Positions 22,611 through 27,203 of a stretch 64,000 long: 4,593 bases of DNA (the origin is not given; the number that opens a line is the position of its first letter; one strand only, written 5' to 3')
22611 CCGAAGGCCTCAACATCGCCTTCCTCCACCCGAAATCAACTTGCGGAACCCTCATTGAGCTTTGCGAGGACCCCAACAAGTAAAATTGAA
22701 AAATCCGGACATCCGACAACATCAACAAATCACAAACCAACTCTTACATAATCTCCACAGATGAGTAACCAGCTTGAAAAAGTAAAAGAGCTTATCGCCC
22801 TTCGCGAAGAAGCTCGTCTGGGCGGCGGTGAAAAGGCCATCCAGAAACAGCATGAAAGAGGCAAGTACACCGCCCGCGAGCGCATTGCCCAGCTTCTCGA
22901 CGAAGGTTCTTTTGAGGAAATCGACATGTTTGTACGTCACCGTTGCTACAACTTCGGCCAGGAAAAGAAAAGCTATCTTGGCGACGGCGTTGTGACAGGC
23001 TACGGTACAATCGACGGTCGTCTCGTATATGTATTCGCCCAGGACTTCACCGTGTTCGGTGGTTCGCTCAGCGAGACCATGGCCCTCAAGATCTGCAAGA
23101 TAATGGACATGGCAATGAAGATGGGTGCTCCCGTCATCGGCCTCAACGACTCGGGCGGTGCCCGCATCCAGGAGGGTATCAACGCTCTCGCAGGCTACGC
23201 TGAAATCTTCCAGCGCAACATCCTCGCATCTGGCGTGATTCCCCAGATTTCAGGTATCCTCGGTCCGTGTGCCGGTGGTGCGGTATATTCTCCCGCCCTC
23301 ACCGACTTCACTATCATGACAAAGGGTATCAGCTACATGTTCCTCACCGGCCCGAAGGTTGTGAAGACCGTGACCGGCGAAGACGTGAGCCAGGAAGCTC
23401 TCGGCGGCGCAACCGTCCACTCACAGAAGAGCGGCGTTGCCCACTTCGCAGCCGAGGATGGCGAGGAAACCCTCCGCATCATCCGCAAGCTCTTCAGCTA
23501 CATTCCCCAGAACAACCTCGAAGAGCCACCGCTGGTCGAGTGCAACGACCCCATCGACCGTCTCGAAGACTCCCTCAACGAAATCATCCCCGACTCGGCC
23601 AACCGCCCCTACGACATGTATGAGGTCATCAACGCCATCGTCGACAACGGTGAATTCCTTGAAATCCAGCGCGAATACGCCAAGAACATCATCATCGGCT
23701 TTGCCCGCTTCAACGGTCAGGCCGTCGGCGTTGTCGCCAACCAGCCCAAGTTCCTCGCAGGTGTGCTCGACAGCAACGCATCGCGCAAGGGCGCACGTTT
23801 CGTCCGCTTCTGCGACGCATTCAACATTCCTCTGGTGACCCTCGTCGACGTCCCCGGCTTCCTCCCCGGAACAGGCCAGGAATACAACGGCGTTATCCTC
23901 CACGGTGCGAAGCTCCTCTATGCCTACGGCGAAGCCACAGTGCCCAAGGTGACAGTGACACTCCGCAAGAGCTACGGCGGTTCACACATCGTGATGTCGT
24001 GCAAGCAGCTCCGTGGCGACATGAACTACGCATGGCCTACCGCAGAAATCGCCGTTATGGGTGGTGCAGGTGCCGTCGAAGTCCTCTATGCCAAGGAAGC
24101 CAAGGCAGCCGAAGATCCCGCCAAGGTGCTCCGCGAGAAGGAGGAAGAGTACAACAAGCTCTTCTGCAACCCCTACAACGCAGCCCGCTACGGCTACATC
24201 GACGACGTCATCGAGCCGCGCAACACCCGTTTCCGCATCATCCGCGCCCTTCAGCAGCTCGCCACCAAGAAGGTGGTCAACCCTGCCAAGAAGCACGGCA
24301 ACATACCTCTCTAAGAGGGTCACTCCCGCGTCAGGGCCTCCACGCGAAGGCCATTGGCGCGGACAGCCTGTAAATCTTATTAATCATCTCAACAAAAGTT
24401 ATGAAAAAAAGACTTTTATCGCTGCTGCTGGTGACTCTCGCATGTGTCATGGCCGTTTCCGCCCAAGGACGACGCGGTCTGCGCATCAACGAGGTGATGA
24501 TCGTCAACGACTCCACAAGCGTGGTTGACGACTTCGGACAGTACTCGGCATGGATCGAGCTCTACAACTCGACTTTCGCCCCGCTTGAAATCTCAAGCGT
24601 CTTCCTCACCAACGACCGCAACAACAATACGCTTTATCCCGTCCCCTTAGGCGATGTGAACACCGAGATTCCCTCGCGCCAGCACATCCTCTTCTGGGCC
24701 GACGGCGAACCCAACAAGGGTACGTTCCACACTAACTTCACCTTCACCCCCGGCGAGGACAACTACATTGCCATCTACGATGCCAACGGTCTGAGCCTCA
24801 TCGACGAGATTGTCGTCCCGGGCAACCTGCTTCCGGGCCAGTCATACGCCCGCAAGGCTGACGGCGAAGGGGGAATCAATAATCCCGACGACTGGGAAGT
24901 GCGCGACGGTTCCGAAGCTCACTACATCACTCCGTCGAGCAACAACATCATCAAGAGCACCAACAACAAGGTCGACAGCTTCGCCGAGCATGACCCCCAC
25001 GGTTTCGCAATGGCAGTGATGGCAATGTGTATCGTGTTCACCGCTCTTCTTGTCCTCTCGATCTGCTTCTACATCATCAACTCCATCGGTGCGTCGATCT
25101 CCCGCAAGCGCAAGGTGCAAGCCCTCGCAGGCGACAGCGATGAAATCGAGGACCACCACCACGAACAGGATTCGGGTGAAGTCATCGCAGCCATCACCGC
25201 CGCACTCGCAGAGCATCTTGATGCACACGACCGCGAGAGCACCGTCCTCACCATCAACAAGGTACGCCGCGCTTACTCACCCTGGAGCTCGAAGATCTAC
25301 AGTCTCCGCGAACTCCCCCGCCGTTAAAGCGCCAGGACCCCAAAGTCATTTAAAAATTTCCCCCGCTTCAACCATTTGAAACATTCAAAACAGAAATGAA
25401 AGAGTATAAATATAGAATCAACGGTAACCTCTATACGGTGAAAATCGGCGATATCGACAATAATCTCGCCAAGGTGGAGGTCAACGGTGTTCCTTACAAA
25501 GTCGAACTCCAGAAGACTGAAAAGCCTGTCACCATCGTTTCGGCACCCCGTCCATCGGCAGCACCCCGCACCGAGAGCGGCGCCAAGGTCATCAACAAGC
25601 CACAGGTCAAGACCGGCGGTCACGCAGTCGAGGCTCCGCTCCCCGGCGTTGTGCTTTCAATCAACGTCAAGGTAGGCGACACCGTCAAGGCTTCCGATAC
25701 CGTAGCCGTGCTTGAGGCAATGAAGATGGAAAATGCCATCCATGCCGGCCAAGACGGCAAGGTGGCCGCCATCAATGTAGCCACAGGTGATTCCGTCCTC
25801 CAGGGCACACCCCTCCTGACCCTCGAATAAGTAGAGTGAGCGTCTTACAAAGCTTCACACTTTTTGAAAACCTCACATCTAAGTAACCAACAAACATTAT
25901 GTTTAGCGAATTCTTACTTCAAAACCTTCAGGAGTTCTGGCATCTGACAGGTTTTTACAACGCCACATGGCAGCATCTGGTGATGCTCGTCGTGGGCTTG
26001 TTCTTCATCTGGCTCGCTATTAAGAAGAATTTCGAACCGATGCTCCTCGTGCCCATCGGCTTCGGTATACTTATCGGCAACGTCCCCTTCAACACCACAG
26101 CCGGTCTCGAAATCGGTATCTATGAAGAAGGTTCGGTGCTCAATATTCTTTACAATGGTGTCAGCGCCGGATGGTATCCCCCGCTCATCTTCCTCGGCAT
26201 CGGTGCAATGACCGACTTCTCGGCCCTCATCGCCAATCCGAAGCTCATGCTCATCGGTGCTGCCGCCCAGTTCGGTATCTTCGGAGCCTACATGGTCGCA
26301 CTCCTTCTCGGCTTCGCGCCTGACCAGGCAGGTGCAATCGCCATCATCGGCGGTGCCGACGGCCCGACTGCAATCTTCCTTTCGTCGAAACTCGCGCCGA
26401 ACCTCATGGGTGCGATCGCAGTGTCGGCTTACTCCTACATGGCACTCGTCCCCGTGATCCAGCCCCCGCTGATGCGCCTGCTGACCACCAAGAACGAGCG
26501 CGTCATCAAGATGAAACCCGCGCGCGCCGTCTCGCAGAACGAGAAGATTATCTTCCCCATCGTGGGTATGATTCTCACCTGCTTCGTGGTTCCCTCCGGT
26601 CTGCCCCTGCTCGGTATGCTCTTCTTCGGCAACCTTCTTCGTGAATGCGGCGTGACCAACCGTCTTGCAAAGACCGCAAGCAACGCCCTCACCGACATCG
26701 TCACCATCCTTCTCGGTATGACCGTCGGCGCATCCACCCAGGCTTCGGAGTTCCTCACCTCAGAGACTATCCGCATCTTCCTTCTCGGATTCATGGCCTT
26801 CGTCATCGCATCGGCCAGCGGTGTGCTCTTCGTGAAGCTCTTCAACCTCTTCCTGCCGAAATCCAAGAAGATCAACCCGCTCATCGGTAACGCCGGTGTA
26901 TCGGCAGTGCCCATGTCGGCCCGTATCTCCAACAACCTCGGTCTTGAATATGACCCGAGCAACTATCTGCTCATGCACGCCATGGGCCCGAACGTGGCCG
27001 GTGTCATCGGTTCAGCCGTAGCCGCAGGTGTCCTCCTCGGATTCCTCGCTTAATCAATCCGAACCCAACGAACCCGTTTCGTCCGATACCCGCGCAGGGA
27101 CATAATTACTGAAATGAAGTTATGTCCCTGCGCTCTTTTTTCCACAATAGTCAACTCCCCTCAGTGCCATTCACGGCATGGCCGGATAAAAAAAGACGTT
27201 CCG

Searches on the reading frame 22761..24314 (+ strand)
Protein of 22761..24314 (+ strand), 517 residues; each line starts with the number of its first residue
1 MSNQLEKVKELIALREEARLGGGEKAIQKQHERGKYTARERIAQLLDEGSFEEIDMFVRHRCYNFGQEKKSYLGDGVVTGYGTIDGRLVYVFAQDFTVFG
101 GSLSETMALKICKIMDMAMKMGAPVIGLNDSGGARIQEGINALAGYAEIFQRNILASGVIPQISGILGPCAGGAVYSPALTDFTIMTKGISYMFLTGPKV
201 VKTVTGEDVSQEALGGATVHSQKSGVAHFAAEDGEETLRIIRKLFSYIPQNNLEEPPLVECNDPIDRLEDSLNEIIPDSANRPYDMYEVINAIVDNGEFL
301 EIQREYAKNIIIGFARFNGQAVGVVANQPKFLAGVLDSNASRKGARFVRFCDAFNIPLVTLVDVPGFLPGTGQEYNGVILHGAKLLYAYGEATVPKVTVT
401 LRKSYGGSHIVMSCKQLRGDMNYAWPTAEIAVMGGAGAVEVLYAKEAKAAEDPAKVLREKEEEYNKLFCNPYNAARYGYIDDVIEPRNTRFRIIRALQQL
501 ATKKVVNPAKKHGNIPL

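Call 13: search_protein_families(library=pfam, proteins=[window:22761-24314:+])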
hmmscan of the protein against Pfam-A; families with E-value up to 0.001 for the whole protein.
window:22761-24314:+ (517 aa): 2 families
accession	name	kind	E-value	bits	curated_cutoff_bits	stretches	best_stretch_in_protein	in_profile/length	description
PF01039.27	Carboxyl_trans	-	3.9e-203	676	22.3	1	29-515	1-493/493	Carboxyl transferase domain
PF03255.19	ACCA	-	6.7e-11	42.3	23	1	279-458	62-245/310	Acetyl co-enzyme A carboxylase carboxyltransferase-like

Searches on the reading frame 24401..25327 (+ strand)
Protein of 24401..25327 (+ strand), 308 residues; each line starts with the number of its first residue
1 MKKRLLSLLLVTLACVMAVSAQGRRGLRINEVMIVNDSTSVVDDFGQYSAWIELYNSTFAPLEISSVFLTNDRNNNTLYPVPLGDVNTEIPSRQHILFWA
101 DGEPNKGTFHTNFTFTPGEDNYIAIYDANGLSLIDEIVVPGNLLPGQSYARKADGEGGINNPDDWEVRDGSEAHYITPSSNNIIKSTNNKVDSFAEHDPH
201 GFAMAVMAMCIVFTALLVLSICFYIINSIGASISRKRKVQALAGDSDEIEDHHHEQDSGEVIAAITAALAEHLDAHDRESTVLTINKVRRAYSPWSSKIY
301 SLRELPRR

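Call 13: search_protein_families(library=pfam, proteins=[window:24401-25327:+])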
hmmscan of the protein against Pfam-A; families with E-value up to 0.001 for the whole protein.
window:24401-25327:+ (308 aa): 2 families
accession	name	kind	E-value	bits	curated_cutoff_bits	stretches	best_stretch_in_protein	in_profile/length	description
PF04277.18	OAD_gamma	-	8.8e-14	52.4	27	1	201-272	3-75/76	Oxaloacetate decarboxylase, gamma chain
PF00932.25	LTD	-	1.2e-08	35.8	34.3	1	22-137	3-105/109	Lamin Tail Domain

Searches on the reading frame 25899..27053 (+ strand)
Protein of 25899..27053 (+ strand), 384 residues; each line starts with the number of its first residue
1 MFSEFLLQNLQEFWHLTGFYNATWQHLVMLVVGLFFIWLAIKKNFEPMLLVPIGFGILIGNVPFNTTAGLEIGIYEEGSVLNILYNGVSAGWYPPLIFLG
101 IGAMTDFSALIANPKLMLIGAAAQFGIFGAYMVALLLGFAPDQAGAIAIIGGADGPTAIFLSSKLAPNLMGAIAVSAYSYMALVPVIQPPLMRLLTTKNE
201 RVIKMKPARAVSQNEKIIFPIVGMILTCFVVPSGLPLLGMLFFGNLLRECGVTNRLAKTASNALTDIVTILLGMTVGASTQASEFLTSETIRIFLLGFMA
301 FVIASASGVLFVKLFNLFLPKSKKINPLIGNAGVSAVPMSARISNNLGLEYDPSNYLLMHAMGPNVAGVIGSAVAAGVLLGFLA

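Call 13: search_protein_families(library=pfam, proteins=[window:25899-27053:+])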
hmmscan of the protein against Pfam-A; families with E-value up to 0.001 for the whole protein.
window:25899-27053:+ (384 aa): 1 family
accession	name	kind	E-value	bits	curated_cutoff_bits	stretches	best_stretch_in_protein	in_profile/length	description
PF03977.18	OAD_beta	-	7.8e-154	512.3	31.6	1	25-382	1-348/349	Na+-transporting oxaloacetate decarboxylase beta subunit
